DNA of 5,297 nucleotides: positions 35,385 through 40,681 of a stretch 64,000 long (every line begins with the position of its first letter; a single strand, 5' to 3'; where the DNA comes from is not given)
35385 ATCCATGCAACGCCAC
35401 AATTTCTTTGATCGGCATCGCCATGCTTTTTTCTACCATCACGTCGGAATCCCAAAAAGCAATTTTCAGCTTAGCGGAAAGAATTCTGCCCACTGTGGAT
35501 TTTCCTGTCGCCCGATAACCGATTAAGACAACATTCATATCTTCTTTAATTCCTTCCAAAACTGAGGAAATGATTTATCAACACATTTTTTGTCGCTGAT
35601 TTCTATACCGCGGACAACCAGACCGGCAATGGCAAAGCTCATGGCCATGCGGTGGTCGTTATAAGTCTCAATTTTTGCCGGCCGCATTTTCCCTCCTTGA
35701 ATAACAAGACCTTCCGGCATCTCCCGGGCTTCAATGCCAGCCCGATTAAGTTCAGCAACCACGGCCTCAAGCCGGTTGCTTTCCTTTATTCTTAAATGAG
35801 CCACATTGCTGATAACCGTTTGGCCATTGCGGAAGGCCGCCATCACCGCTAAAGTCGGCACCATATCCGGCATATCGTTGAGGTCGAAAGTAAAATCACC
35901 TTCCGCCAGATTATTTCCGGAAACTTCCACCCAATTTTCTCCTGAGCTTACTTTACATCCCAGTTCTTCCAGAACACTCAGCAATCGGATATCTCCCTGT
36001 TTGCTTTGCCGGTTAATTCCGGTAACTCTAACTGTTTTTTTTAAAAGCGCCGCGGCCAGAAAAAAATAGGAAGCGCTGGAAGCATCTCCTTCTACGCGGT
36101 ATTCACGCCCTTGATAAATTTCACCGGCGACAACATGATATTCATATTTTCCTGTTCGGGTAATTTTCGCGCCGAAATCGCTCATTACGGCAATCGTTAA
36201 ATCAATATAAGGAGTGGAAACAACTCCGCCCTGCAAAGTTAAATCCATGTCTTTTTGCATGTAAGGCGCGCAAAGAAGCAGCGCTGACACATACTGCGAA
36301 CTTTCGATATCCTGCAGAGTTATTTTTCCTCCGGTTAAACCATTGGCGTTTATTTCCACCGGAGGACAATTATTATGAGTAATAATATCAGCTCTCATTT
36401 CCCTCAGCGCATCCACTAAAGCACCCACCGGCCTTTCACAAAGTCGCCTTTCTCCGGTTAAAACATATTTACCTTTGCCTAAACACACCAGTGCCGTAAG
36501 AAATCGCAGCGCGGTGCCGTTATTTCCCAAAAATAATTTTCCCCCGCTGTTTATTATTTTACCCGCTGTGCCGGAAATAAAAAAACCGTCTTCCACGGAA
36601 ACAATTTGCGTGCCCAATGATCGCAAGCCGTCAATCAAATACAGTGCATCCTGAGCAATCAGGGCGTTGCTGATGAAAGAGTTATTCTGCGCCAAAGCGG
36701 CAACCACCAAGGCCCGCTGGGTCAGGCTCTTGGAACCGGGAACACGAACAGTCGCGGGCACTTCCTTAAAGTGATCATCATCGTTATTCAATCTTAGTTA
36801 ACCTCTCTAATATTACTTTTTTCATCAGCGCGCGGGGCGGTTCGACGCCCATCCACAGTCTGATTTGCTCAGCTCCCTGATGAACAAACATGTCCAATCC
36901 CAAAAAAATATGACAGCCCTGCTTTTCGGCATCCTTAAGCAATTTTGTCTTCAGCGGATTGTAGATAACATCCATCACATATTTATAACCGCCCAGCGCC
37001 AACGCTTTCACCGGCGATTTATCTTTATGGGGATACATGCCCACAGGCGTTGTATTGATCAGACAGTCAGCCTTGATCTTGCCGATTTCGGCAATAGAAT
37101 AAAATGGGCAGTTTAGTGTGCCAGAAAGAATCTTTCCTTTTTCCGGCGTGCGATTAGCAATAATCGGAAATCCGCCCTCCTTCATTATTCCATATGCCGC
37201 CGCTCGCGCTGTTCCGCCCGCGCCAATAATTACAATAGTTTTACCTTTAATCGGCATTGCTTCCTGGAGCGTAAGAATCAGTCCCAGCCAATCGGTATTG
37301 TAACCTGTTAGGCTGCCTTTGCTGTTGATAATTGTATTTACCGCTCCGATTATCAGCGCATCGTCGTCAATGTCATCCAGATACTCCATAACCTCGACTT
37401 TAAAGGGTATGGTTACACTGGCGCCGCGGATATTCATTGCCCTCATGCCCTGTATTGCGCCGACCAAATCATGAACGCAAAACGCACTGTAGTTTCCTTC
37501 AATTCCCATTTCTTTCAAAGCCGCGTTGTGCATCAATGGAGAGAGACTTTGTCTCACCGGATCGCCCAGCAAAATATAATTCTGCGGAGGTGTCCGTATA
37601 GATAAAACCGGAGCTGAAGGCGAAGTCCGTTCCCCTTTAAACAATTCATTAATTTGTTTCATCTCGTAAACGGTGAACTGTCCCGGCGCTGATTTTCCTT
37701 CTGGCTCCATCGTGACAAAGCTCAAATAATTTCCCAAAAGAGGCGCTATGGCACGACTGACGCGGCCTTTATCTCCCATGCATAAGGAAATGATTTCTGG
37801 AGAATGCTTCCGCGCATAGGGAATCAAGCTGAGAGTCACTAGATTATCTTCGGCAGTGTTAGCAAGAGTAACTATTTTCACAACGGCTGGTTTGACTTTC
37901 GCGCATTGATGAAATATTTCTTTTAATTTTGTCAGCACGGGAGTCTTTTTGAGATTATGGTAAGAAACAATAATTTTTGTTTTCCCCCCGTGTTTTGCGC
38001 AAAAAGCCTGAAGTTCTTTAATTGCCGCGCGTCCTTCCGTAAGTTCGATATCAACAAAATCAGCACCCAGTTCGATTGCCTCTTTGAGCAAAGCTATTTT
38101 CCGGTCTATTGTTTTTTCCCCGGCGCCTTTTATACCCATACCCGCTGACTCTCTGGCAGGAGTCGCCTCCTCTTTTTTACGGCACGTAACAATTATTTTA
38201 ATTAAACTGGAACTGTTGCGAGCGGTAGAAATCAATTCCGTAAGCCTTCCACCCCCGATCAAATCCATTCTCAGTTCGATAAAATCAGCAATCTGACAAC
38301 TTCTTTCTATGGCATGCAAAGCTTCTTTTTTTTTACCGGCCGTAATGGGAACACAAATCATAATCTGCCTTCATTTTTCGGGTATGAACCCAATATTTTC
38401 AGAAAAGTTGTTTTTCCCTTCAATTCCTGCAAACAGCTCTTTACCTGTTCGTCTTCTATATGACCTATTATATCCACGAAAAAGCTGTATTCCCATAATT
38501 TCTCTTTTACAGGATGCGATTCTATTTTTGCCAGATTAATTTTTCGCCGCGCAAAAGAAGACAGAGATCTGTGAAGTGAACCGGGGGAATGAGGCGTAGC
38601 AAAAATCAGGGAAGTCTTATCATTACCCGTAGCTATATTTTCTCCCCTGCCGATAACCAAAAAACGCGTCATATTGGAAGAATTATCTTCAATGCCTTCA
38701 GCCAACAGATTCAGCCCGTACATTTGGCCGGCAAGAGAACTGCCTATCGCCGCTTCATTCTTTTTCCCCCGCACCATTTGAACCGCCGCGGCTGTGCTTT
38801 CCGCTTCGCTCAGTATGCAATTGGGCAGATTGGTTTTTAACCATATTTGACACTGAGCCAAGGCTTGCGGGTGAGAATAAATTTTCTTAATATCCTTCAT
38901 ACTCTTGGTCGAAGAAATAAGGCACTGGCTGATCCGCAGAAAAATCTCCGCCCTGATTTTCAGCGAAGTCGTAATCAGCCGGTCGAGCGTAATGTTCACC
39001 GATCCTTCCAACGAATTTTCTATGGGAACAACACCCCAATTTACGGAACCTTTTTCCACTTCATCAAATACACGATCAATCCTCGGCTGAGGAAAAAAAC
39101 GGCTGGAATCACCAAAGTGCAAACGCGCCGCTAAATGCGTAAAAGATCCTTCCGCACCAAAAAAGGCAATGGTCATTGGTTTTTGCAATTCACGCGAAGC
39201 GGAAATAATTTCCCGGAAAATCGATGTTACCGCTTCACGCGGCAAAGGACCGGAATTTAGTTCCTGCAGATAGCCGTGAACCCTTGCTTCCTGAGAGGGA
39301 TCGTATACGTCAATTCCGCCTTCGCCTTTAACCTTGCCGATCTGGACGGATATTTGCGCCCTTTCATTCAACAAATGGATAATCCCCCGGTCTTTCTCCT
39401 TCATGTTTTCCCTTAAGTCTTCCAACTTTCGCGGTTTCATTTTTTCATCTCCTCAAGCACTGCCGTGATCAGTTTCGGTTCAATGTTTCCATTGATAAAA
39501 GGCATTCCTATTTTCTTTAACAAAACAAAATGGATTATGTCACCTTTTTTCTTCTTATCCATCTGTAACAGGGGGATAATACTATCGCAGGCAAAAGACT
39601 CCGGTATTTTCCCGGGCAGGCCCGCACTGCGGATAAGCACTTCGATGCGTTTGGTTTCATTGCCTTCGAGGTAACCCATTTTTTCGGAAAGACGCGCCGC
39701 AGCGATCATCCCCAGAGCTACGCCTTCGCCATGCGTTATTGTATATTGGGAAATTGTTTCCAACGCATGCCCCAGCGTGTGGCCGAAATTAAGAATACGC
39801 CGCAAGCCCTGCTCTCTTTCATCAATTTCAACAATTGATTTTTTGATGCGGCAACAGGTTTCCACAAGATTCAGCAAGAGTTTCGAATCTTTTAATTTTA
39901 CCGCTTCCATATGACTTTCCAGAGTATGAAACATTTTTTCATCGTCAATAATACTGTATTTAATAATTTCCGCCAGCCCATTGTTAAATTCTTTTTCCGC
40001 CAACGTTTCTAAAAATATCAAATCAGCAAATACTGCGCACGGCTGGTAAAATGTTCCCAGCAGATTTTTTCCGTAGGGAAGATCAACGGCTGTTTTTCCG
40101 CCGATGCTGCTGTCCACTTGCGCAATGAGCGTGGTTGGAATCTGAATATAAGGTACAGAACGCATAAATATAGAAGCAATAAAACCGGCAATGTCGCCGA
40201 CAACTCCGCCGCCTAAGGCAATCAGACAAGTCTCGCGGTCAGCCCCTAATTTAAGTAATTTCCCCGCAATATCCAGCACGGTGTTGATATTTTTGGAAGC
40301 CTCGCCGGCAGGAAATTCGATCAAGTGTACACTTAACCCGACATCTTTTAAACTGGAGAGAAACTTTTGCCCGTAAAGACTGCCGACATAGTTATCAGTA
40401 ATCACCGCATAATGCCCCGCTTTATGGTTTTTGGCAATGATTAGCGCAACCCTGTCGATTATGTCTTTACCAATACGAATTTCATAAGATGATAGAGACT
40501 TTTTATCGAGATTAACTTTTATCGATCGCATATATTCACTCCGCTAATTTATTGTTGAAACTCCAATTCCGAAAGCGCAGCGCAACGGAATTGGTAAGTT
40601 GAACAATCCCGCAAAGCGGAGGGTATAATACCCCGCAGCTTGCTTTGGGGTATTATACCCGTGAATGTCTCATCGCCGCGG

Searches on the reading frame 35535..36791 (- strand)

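Call 7: search_protein_families(library=ncbifam, proteins=[window:35535-36791:-])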
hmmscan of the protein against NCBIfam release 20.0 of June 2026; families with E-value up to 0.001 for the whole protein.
window:35535-36791:- (418 aa): 6 families
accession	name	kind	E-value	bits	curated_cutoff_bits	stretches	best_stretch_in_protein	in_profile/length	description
TIGR01356.1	aroA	equivalog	1.9e-125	419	287.25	1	14-417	2-411/415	3-phosphoshikimate 1-carboxyvinyltransferase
NF008816.0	PRK11860.1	equivalog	8.2e-100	334.8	943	1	10-417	14-434/662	bifunctional 3-phosphoshikimate 1-carboxyvinyltransferase/cytidylate kinase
NF011381.1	PRK14806.1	equivalog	1.1e-51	175.9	902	1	11-413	312-721/733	bifunctional prephenate dehydrogenase/3-phosphoshikimate 1-carboxyvinyltransferase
TIGR01072.1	murA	equivalog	3.1e-22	78.9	392.7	1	13-417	14-409/416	UDP-N-acetylglucosamine 1-carboxyvinyltransferase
NF006873.0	PRK09369.1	subfamily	6.6e-22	77.7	297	1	13-417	14-409/419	UDP-N-acetylglucosamine 1-carboxyvinyltransferase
NF009470.0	PRK12830.1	equivalog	1.3e-09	37.3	552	1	12-417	13-407/417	UDP-N-acetylglucosamine 1-carboxyvinyltransferase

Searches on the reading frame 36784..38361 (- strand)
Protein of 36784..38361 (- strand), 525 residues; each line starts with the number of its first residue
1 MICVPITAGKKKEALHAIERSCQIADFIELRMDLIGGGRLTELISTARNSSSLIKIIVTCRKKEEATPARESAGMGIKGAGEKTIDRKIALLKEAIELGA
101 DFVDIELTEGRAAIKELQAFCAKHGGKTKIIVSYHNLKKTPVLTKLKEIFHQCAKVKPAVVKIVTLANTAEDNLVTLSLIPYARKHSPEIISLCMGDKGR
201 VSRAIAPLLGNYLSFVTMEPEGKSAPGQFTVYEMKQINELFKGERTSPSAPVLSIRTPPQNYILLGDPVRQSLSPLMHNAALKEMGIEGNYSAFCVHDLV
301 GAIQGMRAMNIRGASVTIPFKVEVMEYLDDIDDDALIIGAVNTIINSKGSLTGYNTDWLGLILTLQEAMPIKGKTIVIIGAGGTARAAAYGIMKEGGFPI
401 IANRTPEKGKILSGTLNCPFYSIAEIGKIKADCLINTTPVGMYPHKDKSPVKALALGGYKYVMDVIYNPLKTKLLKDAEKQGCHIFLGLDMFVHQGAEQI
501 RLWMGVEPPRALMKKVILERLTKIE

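Call 7: search_protein_families(library=ncbifam, proteins=[window:36784-38361:-])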
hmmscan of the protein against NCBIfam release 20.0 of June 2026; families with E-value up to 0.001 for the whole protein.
window:36784-38361:- (525 aa): 20 families
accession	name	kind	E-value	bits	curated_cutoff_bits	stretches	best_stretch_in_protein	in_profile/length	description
NF001319.0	PRK00258.3-3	equivalog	7e-74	248.3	252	1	263-523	10-276/279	shikimate dehydrogenase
TIGR00507.1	aroE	equivalog_domain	3.4e-73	246.1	200.2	1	262-521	3-269/270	shikimate dehydrogenase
NF001322.0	PRK00258.3-6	equivalog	1.1e-59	202.1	285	1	264-523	10-269/272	shikimate dehydrogenase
NF001314.0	PRK00258.2-2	equivalog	7.4e-57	192.6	248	1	264-522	12-289/290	shikimate dehydrogenase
NF006802.0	PRK09310.1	equivalog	2.9e-55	188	598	1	1-505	1-455/477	bifunctional 3-dehydroquinate dehydratase/shikimate dehydrogenase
NF009200.0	PRK12548.1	subfamily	1.6e-54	185.3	432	2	262-389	12-142/289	shikimate dehydrogenase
NF001313.0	PRK00258.2-1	equivalog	4.3e-51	174.1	431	2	264-389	14-142/290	shikimate dehydrogenase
NF001312.0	PRK00258.1-4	equivalog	1.5e-49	168.8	295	1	263-519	13-280/285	shikimate dehydrogenase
NF001311.0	PRK00258.1-3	equivalog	3.1e-49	167.6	235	1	264-519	10-271/279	shikimate dehydrogenase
NF009202.0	PRK12550.1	equivalog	1.6e-46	158.7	306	1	277-515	26-265/272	shikimate 5-dehydrogenase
NF009201.0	PRK12549.1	subfamily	3.6e-46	157.6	235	1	264-517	12-280/286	shikimate dehydrogenase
NF001316.0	PRK00258.2-5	equivalog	4.8e-46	157.2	247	1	261-512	3-252/263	shikimate dehydrogenase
NF009390.0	PRK12749.1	equivalog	9.9e-45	153.1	349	2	264-388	12-139/288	quinate/shikimate dehydrogenase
NF001315.0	PRK00258.2-4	equivalog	1.1e-43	149.5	413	2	266-388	14-137/284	shikimate dehydrogenase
TIGR01809.1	Shik-DH-AROM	equivalog_domain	2.8e-41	141.5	196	1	258-515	4-280/282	shikimate dehydrogenase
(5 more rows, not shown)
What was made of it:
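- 33113..40531 (-): aroB (40531-39437), pheA CM-PDT (39440-38358), aroDE (38361-36784), aroA (36791-35535), aroK (35559-34987), aroC (34974-33901), tyrA (33964-33113). NCBIfam hits above cut-off for each function (call 7).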

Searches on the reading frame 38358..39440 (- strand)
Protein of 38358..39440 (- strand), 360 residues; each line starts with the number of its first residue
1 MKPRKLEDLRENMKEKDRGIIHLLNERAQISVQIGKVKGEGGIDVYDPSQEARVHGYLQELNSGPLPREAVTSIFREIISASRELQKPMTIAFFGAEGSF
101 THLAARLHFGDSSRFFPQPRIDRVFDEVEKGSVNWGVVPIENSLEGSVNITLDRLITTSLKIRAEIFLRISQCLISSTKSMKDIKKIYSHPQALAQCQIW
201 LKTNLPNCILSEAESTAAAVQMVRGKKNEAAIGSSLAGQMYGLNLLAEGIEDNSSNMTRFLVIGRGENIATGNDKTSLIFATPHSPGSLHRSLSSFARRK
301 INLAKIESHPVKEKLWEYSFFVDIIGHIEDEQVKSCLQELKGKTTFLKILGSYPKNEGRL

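Call 7: search_protein_families(library=ncbifam, proteins=[window:38358-39440:-])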
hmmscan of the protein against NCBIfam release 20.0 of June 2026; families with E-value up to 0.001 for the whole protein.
window:38358-39440:- (360 aa): 21 families
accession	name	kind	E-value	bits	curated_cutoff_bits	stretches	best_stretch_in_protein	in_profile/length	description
NF008865.0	PRK11898.1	equivalog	2.8e-88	295.7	219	1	89-355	2-278/284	prephenate dehydratase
NF008866.0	PRK11899.1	equivalog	9.5e-61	205.5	359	1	87-359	4-279/283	prephenate dehydratase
NF007910.0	PRK10622.1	equivalog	8.4e-57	192.8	577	1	4-356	5-378/386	bifunctional chorismate mutase/prephenate dehydratase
TIGR01801.1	CM_A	equivalog_domain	9.4e-17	61.1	106.35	1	2-87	2-87/102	chorismate mutase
TIGR01807.1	CM_P2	equivalog_domain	2.5e-16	59.8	69.55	1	6-79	1-76/76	chorismate mutase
NF009239.0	PRK12595.1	equivalog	2.6e-16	59.6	279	1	3-87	3-87/360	bifunctional 3-deoxy-7-phosphoheptulonate synthase/chorismate mutase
TIGR01791.2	CM_archaeal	equivalog_domain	1.3e-13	50.7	66.95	1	6-86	1-82/83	chorismate mutase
NF004698.0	PRK06034.1-4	equivalog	2.4e-10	40.2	349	1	4-143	8-151/287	hypothetical protein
NF004925.0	PRK06285.1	equivalog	9.1e-09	35.3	77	1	4-89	7-93/99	chorismate mutase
TIGR01268.1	Phe4hydrox_tetr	equivalog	1.3e-08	34.1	704.8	1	268-352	9-93/436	phenylalanine 4-monooxygenase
TIGR01805.1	CM_mono_grmpos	equivalog_domain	1.5e-08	34.7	71.2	1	6-86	1-81/81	chorismate mutase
NF005031.0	PRK06443.1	equivalog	2.5e-08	33.6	228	1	6-62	7-63/181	chorismate mutase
NF008400.0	PRK11199.1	equivalog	4.3e-08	32.5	273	1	4-86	3-86/374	bifunctional chorismate mutase/prephenate dehydrogenase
NF004697.0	PRK06034.1-3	equivalog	7.1e-08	32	355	1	3-128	8-135/283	hypothetical protein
TIGR01799.1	CM_T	equivalog_domain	4.2e-07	30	95.9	1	6-53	1-48/83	chorismate mutase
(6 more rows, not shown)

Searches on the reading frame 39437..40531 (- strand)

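Call 7: search_protein_families(library=ncbifam, proteins=[window:39437-40531:-])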
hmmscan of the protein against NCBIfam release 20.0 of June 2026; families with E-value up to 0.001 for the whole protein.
window:39437-40531:- (364 aa): 8 families
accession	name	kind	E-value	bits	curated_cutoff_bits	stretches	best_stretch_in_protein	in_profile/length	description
TIGR01357.1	aroB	equivalog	3e-113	378.5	305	1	16-350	1-334/344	3-dehydroquinate synthase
TIGR04425.1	P_lya_rel_AroB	hypoth_equivalog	1.8e-81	273.8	400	1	14-361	6-343/348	AroB-related putative sugar phosphate phospholyase (cyclizing)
NF010627.0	PRK14021.1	equivalog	8.8e-67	225.7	565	1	6-350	179-528/542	bifunctional shikimate kinase/3-dehydroquinate synthase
NF004852.0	PRK06203.1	equivalog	4.6e-59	200.3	333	1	61-361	82-390/407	3-dehydroquinate synthase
NF010556.0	PRK13951.1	equivalog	2.8e-44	151.8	560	1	43-343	190-476/492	bifunctional shikimate kinase AroK/3-dehydroquinate synthase AroB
NF002022.0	PRK00843.1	equivalog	2.4e-14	53.1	413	1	17-206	13-190/350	NAD(P)-dependent glycerol-1-phosphate dehydrogenase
NF006941.0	PRK09423.1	subfamily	2.4e-07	29.9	336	1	20-134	13-117/367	glycerol dehydrogenase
NF047954.1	PrpdilGlycDhGldA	equivalog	3e-05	23.4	700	1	21-140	14-121/365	bifunctional L-1,2-propanediol dehydrogenase/glycerol dehydrogenase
